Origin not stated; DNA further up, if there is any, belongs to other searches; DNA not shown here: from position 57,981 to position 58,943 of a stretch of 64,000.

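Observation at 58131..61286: Dedicated mini-exosortase operon: subtilase with a non-canonical C-terminal sorting signal, ATGA-coupled 191-aa exosortase, plus an unknown secreted protein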

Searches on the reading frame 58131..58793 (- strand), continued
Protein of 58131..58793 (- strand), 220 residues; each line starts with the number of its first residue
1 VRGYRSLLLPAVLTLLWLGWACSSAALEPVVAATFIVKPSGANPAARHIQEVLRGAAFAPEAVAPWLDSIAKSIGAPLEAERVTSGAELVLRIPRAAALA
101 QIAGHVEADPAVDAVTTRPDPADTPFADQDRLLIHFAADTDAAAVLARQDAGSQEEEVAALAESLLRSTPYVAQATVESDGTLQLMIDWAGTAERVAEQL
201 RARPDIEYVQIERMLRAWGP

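Call 78: find_encoding_contigs(protein=P0174, flank=6000, max_places=2)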
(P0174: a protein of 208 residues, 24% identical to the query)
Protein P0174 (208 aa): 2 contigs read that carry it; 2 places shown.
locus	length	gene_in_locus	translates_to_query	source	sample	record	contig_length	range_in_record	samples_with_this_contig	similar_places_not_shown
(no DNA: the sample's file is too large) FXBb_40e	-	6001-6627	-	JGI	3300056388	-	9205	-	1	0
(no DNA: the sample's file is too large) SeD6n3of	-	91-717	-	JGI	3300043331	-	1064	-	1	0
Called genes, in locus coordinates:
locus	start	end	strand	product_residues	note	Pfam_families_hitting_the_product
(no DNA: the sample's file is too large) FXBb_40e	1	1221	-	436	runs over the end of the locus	PF13440:Polysacc_synt_3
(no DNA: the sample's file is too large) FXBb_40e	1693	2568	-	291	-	PF28239:Npun_R2479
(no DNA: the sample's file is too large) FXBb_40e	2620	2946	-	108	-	-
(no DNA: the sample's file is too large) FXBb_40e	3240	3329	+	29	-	-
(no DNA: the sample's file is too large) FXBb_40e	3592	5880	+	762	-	PF00082:Peptidase_S8, PF07705:CARDB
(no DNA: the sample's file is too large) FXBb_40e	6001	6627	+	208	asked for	-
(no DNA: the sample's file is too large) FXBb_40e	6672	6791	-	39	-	-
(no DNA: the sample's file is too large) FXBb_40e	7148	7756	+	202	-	PF01467:CTP_transf_like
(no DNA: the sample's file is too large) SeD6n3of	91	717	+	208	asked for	-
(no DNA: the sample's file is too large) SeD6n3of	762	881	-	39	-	-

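Call 87: search_protein_families(library=pfam, alignment_id=A7, max_evalue=0.1)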
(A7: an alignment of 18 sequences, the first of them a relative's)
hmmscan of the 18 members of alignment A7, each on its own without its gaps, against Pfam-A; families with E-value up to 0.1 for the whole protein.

A. member 1, P0005 (220 aa): 2 families
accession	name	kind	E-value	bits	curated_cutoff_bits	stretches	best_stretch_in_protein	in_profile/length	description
PF04613.19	LpxD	-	0.049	13.9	30.8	0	126-176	20-66/70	UDP-3-O-[3-hydroxymyristoyl] glucosamine N-acyltransferase, LpxD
PF22148.1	Fervidolysin_NPro-like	-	0.052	14.4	21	0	184-210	53-79/81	Fervidolysin N-terminal prodomain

B. families by the number of members that match (of 18 scanned): 5 families
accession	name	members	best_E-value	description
PF22148.1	Fervidolysin_NPro-like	10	0.00047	Fervidolysin N-terminal prodomain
PF05922.21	Inhibitor_I9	1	0.0016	Peptidase inhibitor I9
PF02926.22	THUMP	1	0.034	THUMP domain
PF04613.19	LpxD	1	0.049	UDP-3-O-[3-hydroxymyristoyl] glucosamine N-acyltransferase, LpxD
PF24642.1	DUF7636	1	0.054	Domain of unknown function (DUF7636)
